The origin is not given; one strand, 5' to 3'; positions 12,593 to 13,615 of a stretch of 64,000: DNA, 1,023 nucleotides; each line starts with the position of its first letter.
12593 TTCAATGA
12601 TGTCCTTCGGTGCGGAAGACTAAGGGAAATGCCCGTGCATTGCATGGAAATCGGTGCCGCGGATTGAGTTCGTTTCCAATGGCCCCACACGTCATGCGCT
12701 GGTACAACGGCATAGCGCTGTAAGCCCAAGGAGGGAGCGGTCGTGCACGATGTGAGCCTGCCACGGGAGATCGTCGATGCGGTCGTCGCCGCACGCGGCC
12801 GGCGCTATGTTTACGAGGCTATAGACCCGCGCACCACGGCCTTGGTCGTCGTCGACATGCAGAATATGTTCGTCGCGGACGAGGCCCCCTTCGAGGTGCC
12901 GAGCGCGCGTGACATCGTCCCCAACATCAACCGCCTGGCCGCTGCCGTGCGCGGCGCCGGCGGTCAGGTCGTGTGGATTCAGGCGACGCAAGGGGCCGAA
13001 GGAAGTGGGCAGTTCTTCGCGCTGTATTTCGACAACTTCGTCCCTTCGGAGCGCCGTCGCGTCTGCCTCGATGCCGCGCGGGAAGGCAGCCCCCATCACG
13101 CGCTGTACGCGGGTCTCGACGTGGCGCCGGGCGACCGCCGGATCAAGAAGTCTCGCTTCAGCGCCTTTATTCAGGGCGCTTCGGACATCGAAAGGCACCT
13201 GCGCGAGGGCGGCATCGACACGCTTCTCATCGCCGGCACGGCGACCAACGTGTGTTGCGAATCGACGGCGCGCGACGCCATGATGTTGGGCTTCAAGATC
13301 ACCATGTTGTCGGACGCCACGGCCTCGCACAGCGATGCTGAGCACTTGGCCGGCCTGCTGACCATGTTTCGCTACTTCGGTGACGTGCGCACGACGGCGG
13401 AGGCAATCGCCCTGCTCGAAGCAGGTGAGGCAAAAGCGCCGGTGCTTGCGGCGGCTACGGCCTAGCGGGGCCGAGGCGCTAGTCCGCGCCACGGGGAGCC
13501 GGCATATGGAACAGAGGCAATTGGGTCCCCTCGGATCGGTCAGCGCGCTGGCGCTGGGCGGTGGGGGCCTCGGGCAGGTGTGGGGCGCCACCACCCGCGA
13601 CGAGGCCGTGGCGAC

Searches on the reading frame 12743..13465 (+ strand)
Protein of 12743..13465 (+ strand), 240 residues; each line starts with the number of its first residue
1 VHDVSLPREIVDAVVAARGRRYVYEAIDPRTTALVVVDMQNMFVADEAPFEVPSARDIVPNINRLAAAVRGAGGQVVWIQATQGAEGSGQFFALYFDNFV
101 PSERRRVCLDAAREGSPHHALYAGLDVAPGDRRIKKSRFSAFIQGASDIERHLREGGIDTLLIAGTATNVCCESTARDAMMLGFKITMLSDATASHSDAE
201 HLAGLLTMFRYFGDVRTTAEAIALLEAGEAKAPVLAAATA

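Call 25: find_encoding_contigs(protein=window:12743-13465:+, flank=10000, max_places=10)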
Protein window:12743-13465:+ (240 aa): 1 contig read that carries it; 1 place shown.
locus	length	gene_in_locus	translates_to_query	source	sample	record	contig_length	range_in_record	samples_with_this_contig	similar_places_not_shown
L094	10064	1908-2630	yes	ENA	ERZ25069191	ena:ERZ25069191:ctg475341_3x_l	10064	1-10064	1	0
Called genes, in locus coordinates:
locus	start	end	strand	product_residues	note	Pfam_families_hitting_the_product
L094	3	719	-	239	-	?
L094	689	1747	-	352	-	PF02743:dCache_1 (weak)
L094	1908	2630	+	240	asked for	PF00857:Isochorismatase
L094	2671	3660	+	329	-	PF00248:Aldo_ket_red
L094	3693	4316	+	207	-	PF01613:Flavin_Reduct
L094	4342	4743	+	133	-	PF00581:Rhodanese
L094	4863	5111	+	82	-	PF12760:Zn_ribbon_IS1595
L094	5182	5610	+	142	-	PF01527:HTH_Tnp_1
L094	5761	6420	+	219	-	PF00578:AhpC-TSA, PF08534:Redoxin, PF10417:1-cysPrx_C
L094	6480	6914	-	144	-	PF08570:DUF1761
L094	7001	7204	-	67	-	-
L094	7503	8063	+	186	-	PF14559:TPR_19 (weak), PF13432:TPR_16 (faint), PF08238:Sel1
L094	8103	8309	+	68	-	-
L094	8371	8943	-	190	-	PF00515:TPR_1 (faint), PF13424:TPR_12, PF24885:TPR_NPHP3, PF13374:TPR_10, PF13424:TPR_12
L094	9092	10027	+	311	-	PF12760:Zn_ribbon_IS1595, PF12762:DDE_Tnp_IS1595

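Call 41: search_protein_families(library=ncbifam, proteins=[P0151, P0132, P0186], max_evalue=0.00001)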
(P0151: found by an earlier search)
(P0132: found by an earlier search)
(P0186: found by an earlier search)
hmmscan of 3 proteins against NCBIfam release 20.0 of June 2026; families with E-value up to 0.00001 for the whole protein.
P0151 (603 aa): 2 families
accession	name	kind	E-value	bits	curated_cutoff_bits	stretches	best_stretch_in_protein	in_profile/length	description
NF058673.1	LipAdnlyCyLipJMY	equivalog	3.6e-10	39.1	800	1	425-561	293-418/449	bifunctional lipase/adenylate cyclase LipJ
TIGR04510.1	mod_pep_cyc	subfamily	1.4e-06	27.1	400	1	429-524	7-100/814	putative peptide modification system cyclase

P0132 (616 aa): 1 family
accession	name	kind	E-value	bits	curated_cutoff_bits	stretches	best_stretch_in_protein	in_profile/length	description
TIGR03903.1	TOMM_kin_cyc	equivalog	1.2e-08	33.4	705.75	1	394-600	249-446/1267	TOMM system kinase/cyclase fusion protein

P0186 (285 aa): 4 families
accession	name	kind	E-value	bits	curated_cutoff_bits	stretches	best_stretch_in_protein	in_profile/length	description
NF033786.1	phenyl_MerG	equivalog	5.6e-21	75.5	350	2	149-252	72-184/217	phenylmercury resistance protein MerG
NF047621.1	FlgprotMotXVib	equivalog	1.1e-12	47.9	330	1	89-208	55-174/211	flagellar protein MotX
NF038194.1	AlgK_TPR_lipo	equivalog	3.3e-10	39.2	700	1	88-199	280-390/448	alginate biosynthesis TPR repeat lipoprotein AlgK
NF045484.1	TransRegExoR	equivalog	2.4e-07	30.2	450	1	162-217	59-114/267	exopolysaccharide production regulator ExoR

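Call 54: search_protein_families(library=pfam, proteins=[P0151, P0186], max_evalue=0.001)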
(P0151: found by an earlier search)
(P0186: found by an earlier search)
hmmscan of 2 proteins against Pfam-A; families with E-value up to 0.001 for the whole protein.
P0151 (603 aa): 2 families
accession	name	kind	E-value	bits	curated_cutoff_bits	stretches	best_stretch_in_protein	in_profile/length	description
PF00211.25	Guanylate_cyc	-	1.1e-19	71.2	21.9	1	425-561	6-151/183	Adenylate and Guanylate cyclase catalytic domain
PF19363.4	DUF5939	-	3.6e-14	53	22.5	1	194-294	26-127/281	Family of unknown function (DUF5939)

P0186 (285 aa): 6 families
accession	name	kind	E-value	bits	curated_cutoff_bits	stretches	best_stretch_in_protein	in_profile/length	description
PF08238.18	Sel1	-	4.6e-36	122.4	30.7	3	178-213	1-36/36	Sel1 repeat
PF14559.12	TPR_19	-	1.6e-08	35.2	25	1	55-106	6-57/68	Tetratricopeptide repeat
PF13432.12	TPR_16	-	1.4e-06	29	32.7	1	80-140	3-61/65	Tetratricopeptide repeat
PF13176.12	TPR_7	-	4.4e-05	23.7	27.9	0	182-205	3-22/36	Tetratricopeptide repeat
PF20308.4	TPR-S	-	8.4e-05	23.5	27.6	0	57-138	3-87/102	Tetratricopeptide Repeats-Sensor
PF13429.12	TPR_15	-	0.00028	20.9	26.2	1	56-140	162-244/280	Tetratricopeptide repeat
